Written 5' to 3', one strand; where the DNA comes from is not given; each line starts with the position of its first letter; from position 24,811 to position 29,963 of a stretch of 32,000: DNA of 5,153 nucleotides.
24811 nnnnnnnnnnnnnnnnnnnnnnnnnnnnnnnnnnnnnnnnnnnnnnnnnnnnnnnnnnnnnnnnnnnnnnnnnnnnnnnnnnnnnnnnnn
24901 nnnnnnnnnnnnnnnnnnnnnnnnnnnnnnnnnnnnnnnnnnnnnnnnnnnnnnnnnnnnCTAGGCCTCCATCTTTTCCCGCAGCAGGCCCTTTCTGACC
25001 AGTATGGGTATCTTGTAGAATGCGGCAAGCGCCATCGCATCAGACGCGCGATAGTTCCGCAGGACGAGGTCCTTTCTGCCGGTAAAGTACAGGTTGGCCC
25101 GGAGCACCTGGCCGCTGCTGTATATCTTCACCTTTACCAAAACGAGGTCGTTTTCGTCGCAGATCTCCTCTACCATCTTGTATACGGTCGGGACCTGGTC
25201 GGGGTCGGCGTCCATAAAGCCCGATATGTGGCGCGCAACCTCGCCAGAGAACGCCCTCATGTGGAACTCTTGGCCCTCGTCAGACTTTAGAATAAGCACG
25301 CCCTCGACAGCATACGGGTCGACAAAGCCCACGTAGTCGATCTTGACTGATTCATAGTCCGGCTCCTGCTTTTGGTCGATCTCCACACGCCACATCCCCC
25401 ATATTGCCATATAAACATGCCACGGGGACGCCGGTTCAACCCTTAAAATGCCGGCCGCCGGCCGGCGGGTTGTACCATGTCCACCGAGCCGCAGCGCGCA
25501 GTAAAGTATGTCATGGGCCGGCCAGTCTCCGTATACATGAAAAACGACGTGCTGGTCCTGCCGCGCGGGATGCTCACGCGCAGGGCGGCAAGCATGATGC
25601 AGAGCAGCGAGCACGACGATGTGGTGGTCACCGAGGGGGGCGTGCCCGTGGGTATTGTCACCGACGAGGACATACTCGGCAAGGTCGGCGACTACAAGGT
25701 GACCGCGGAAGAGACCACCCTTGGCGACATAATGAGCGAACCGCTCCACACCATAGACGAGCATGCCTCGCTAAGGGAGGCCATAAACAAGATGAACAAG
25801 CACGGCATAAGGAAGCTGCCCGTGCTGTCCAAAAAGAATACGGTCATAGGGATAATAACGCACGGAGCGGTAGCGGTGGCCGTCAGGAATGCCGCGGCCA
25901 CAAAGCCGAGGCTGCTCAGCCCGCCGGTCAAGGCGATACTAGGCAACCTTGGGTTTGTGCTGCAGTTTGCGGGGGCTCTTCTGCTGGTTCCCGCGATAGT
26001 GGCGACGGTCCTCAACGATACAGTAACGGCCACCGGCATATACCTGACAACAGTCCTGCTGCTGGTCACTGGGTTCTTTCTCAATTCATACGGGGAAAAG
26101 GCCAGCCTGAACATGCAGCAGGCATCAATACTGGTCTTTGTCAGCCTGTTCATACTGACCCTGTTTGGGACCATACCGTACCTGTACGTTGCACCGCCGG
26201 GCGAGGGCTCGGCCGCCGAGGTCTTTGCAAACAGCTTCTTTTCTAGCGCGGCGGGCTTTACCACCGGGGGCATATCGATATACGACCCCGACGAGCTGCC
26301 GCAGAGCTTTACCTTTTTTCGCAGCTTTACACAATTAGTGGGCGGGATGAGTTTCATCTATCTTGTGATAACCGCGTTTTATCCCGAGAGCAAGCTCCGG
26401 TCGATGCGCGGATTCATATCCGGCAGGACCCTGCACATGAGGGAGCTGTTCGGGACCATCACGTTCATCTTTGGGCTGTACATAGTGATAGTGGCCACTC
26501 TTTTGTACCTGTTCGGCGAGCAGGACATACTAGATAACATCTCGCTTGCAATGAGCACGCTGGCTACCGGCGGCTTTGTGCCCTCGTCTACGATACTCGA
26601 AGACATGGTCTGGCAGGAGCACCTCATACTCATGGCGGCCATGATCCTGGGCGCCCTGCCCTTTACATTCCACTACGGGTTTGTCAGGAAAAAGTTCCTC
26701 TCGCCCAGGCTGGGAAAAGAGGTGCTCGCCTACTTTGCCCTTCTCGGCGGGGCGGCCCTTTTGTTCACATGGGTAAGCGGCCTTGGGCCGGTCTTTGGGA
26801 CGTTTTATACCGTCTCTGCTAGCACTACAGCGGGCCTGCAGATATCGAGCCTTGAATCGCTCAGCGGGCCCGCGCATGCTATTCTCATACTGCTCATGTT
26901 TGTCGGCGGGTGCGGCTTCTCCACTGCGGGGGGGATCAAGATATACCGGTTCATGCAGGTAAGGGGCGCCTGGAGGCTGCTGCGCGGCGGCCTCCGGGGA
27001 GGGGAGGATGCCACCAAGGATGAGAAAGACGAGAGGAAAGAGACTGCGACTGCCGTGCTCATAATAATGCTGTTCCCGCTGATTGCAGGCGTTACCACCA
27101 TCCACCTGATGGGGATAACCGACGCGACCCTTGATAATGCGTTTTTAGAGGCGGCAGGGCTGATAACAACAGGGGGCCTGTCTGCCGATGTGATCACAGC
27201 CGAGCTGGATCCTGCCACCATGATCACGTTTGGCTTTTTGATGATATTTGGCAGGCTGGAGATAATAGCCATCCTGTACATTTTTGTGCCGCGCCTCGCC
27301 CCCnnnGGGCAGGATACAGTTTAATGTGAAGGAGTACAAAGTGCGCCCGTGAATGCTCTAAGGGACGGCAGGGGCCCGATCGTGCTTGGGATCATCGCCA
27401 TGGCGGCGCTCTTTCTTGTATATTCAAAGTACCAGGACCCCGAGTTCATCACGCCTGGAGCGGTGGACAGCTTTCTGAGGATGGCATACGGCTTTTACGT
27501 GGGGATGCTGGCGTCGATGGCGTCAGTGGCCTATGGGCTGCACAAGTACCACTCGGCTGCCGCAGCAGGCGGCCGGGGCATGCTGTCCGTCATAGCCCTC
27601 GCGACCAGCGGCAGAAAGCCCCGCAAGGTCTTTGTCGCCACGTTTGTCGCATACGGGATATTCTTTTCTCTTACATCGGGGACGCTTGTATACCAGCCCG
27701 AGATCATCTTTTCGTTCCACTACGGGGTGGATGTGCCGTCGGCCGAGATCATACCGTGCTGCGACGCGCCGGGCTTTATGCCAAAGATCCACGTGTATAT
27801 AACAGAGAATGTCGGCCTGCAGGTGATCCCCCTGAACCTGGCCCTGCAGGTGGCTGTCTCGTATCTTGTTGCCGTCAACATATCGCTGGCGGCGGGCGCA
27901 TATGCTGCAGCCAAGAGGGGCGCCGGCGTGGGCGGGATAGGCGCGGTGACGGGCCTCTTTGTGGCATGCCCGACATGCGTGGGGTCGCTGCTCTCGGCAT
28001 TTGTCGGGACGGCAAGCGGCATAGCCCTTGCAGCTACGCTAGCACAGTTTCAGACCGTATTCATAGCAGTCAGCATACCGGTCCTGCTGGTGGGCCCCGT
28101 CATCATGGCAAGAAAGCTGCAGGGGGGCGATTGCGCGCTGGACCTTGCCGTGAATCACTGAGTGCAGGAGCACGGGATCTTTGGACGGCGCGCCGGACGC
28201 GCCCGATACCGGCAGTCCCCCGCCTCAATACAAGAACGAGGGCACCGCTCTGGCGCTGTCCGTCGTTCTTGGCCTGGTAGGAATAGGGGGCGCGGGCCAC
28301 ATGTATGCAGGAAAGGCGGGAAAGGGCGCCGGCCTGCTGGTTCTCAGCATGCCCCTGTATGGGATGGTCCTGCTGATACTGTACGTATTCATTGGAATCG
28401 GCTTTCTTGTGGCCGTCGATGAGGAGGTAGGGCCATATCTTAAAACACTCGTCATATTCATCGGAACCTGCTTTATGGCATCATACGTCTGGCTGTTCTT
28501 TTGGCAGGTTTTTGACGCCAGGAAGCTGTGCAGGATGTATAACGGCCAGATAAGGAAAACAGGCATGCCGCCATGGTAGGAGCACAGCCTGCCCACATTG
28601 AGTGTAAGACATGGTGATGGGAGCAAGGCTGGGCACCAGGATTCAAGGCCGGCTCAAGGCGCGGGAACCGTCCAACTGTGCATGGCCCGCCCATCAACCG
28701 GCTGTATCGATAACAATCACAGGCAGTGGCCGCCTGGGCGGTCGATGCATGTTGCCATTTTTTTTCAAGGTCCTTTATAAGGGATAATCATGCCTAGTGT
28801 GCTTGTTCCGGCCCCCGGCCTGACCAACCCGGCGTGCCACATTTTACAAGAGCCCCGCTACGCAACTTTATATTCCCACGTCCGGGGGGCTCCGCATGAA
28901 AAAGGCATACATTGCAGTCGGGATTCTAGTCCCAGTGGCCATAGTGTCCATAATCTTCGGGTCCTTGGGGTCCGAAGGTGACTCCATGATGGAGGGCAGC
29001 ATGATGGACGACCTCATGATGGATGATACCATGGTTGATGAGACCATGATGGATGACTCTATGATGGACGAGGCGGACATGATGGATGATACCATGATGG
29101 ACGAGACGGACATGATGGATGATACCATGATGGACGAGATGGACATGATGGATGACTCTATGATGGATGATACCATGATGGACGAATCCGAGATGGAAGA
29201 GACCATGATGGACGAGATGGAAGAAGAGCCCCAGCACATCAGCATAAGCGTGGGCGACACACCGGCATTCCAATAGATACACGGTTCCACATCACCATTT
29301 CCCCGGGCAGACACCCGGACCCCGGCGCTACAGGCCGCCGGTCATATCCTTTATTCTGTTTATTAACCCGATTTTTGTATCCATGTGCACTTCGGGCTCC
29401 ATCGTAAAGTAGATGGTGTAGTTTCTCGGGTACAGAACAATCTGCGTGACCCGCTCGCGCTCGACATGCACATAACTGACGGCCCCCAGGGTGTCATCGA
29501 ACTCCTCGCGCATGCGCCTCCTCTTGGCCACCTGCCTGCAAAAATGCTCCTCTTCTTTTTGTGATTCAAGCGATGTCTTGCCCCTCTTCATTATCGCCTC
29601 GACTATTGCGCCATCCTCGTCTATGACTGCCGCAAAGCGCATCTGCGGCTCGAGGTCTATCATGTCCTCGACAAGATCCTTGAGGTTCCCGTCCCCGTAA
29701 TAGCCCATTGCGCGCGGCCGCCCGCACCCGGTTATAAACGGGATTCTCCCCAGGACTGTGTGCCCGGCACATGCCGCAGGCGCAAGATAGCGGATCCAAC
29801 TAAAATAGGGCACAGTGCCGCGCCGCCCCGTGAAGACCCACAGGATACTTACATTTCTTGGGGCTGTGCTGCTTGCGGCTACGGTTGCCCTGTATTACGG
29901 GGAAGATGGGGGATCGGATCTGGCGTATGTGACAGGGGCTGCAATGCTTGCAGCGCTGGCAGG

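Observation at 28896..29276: Membrane-anchored protein whose ectodomain is 37% Met and 44% Asp/Glu, written as (MMD[DE]x)n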

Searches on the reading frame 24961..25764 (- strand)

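Call 8: search_protein_families(library=pfam, proteins=[window:24961-25764:-], max_evalue=0.01)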
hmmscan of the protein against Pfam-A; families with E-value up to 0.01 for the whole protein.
window:24961-25764:- (267 aa): 1 family
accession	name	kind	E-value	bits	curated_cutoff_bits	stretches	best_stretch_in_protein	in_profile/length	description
PF02577.19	BFN_dom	-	2.3e-06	27.9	27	1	176-264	20-107/112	Bifunctional nuclease domain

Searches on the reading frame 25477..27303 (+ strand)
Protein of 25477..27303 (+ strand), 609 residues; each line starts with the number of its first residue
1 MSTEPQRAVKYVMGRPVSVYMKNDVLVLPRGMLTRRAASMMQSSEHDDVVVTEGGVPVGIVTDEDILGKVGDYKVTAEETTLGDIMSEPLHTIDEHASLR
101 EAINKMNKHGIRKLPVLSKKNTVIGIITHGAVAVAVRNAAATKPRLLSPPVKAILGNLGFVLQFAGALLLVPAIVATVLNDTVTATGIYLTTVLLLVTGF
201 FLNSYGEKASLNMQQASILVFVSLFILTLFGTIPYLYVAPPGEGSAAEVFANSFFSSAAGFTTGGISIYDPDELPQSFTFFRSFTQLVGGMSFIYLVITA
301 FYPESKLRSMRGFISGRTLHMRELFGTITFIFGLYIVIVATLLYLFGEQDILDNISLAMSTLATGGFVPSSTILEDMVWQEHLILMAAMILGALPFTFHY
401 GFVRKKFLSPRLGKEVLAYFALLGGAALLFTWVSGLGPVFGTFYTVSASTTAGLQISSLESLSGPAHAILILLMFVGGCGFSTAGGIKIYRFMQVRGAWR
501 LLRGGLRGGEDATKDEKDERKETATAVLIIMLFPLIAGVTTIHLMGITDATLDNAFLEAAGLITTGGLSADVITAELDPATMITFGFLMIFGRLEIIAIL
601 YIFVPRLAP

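Call 8: search_protein_families(library=pfam, proteins=[window:25477-27303:+], max_evalue=0.01)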
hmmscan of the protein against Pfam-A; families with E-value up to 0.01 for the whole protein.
window:25477-27303:+ (609 aa): 2 families
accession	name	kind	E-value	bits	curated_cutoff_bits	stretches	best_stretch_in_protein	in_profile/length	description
PF00571.33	CBS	-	2.5e-20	73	24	2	83-133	2-52/57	CBS domain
PF02386.22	TrkH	-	6.3e-16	58.4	27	2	441-604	319-491/502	Cation transport protein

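Call 26: list_cluster_members(proteins=[P0007, window:25477-27303:+, window:24961-25764:-, window:23873-24961:+])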
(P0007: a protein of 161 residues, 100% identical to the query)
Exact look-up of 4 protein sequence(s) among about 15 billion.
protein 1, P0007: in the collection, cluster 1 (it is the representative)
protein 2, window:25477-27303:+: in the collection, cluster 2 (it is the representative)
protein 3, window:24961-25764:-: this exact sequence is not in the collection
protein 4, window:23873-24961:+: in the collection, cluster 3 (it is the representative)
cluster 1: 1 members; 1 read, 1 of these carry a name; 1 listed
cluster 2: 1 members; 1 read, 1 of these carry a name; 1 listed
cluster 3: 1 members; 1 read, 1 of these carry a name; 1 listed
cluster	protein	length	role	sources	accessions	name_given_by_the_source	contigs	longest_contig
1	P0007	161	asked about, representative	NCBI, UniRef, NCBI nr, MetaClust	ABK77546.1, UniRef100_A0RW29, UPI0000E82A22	conserved hypothetical protein [Cenarchaeum symbiosum A] | Roadblock/LAMTOR2 domain-containing protein n=1 Tax=Cenarchaeum symbiosum (strain A) ... | status=active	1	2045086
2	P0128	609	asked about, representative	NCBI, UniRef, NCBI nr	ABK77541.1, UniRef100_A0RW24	Trk-type K transport system, membrane component [Cenarchaeum symbiosum A] | Trk-type K transport system, membrane component n=1 Tax=Cenarchaeum symbiosum (strain A) ...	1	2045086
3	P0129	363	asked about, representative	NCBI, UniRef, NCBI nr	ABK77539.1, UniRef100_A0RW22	ATP-utilizing enzyme of ATP-grasp superfamily [Cenarchaeum symbiosum A] | ATP-utilizing enzyme of ATP-grasp superfamily n=1 Tax=Cenarchaeum symbiosum (strain A) ...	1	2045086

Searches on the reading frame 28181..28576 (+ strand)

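Call 8: search_protein_families(library=pfam, proteins=[window:28181-28576:+], max_evalue=0.01)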
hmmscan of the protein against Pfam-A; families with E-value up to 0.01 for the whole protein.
window:28181-28576:+ (132 aa): 1 family
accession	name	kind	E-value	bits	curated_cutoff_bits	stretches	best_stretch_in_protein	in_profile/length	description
PF08395.17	7tm_7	-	0.0098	15.7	26.6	0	51-121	30-100/370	7tm Chemosensory receptor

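Call 53: search_protein_families(library=ncbifam, proteins=[window:28181-28576:+], max_evalue=0.1)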
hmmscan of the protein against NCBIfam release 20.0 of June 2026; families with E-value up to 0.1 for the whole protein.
window:28181-28576:+ (132 aa): 1 family
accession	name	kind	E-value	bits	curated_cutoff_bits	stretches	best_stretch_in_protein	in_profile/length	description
NF041560.1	T6SS_Burk_ExIF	subfamily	0.048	13.3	90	1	40-120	116-195/234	putative type VI secretion system effector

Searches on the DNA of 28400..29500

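Call 64: search_rna_families(source=window, start=28400, end=29500, threshold=evalue, max_evalue=1)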
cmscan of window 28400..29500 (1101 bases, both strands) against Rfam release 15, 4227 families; matches with E-value up to 1: 2.
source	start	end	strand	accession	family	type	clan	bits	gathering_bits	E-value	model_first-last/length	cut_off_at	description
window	28722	28745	+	RF01356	CRISPR-DR28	Gene; CRISPR;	-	20.7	35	0.82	1-24/24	no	CRISPR RNA direct repeat element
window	29031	29079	+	RF01140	sR20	Gene; snRNA; snoRNA; CD-box;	-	18.4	44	0.52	1-56/56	no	Small nucleolar RNA sR20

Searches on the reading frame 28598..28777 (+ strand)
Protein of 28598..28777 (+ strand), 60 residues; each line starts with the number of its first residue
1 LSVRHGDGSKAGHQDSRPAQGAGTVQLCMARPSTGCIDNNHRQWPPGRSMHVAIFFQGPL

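Call 28: list_cluster_members(proteins=[window:28598-28777:+, window:28611-28784:+, window:28790-28978:+, window:28871-29245:-, window:28871-29239:-, window:28871-29290:-, window:28871-29260:-, window:28929-29273:-, window:28986-29273:+, window:28871-29206:-])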
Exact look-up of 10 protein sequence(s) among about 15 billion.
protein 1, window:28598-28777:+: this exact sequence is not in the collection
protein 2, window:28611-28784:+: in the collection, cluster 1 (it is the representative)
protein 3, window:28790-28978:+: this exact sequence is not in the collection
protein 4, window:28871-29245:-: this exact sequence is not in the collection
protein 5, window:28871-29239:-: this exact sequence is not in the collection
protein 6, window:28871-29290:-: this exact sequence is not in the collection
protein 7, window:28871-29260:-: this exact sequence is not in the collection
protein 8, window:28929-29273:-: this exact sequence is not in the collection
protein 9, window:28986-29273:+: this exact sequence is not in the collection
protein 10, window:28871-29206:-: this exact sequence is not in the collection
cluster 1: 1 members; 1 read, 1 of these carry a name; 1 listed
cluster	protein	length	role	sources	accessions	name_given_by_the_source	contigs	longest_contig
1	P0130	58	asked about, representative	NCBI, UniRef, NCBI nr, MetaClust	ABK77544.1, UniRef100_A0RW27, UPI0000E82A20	hypothetical protein CENSYa_0912 [Cenarchaeum symbiosum A] | Uncharacterized protein n=1 Tax=Cenarchaeum symbiosum (strain A) TaxID=414004 ... | status=active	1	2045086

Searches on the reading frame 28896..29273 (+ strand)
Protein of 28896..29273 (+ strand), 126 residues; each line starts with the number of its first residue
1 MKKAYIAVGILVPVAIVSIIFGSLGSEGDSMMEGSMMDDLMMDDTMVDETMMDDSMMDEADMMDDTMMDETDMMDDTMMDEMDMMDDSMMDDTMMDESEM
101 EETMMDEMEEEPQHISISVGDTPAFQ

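Call 6: find_homologous_proteins(query=window:28896-29273:+, max_evalue=0.01)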
Query window:28896-29273:+ (126 aa): 6 proteins with E <= 0.01 among 612 candidates.
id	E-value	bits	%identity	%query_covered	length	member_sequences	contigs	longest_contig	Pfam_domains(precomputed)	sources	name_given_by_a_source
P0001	6.4e-5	41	42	28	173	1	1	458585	PF10517.15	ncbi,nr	ncbi:MAG: DM13 domain-containing protein [Nitrosarchaeum sp.]|nr:DM13 domain-containing protein [Nit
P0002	8.7e-5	41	-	-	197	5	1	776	PF07452.18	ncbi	-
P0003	3.3e-3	36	-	-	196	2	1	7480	PF00127.27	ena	-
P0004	5.8e-3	35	-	-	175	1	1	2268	PF00127.27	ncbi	-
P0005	6.7e-3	35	50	56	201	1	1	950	PF24298.2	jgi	-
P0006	9.0e-3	35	-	-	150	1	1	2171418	PF10517.15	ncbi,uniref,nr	ncbi:DM13 domain-containing protein [Nitrosopumilus ureiphilus]|uniref:DM13 domain-containing protei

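Call 8: search_protein_families(library=pfam, proteins=[window:28896-29273:+], max_evalue=0.01)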
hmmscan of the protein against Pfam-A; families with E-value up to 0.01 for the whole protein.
window:28896-29273:+ (126 aa): 0 families

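Call 9: find_encoding_contigs(protein=window:28896-29273:+, flank=6000, max_places=6)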
Protein window:28896-29273:+ (126 aa): no gene with exactly this product is on record in the collection.

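Call 16: list_cluster_members(proteins=[window:28896-29273:+, window:28871-29314:-, window:28929-29282:-, window:28181-28576:+, window:27349-28158:+])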
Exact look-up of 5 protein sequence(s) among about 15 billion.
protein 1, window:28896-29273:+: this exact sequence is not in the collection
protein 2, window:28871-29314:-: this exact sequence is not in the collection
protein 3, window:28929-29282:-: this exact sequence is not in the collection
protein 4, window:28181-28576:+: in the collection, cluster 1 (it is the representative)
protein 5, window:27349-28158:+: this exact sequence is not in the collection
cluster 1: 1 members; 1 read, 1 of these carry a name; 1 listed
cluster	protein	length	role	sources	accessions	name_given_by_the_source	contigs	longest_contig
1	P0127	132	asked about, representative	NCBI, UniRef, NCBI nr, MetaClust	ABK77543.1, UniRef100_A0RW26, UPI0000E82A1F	hypothetical protein CENSYa_0911 [Cenarchaeum symbiosum A] | TM2 domain-containing protein n=1 Tax=Cenarchaeum symbiosum (strain A) TaxID=414004 ... | status=active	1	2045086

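Call 36: predict_structure(protein=window:28896-29273:+)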
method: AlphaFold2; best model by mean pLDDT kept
length: 126 residues; sequences in the alignment: 1
mean_pLDDT: 60.1   pTM: 0.20
mean pLDDT of the five models: 60.1, 58.2, 57.6, 55.0, 52.8
residues with pLDDT >= 90: 0; 70-90: 14; 50-70: 111; < 50: 1
segments of 3 or more residues with pLDDT < 50: none
pLDDT, mean of each block of 10 residues (from residue 1): 63 82 58 60 58 58 59 57 57 58 57 57 55
secondary structure, 60 per line:
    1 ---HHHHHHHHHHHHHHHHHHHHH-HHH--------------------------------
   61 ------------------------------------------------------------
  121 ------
elements in order: H4-24

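Call 40: search_protein_representatives(protein=window:28896-29273:+)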
Query: 126 residues. Proteins with E-value up to 0.001 (for the whole library): 12; up to 1e-10: 1; up to 1e-30: 0. The best 12 are listed.
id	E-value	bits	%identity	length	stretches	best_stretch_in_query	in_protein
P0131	2.9e-11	60.3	15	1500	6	41-94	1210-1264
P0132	5.4e-09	52.9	32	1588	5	36-103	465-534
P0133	4.7e-06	43.5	38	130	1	1-99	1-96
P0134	3.1e-05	40.8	26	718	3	29-96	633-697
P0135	3.3e-05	40.8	30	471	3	6-107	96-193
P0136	3.5e-05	40.7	52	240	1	12-98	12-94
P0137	2.0e-04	38.2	46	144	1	37-107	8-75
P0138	2.3e-04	38.0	29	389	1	32-88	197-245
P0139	3.7e-04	37.4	20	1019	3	29-105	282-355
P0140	4.8e-04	37.0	34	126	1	37-104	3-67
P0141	6.8e-04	36.5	39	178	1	33-112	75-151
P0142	8.1e-04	36.3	25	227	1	16-120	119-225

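Call 53: search_protein_families(library=ncbifam, proteins=[window:28896-29273:+], max_evalue=0.1)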
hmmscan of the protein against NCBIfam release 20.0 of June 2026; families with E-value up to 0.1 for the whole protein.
window:28896-29273:+ (126 aa): 0 families

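Call 54: search_solved_structures(query=window:28896-29273:+, max_evalue=10)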
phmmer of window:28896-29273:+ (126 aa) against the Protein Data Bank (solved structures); distinct sequences matched with E-value up to 10: 0.

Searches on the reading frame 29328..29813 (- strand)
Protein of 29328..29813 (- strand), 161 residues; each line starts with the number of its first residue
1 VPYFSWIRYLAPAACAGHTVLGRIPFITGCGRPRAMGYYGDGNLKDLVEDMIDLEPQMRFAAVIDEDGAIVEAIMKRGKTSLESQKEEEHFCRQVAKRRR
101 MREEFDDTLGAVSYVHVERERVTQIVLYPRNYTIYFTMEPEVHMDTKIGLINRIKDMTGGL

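Call 8: search_protein_families(library=pfam, proteins=[window:29328-29813:-], max_evalue=0.01)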
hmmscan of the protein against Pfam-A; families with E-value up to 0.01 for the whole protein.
window:29328-29813:- (161 aa): 1 family
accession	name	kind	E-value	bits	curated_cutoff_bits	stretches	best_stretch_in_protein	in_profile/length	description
PF20364.3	DUF6659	-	1.5e-07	32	27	1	54-146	18-110/131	Family of unknown function (DUF6659)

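Call 10: find_encoding_contigs(protein=window:29328-29813:-, flank=6000, max_places=6)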
Protein window:29328-29813:- (161 aa): no gene with exactly this product is on record in the collection.
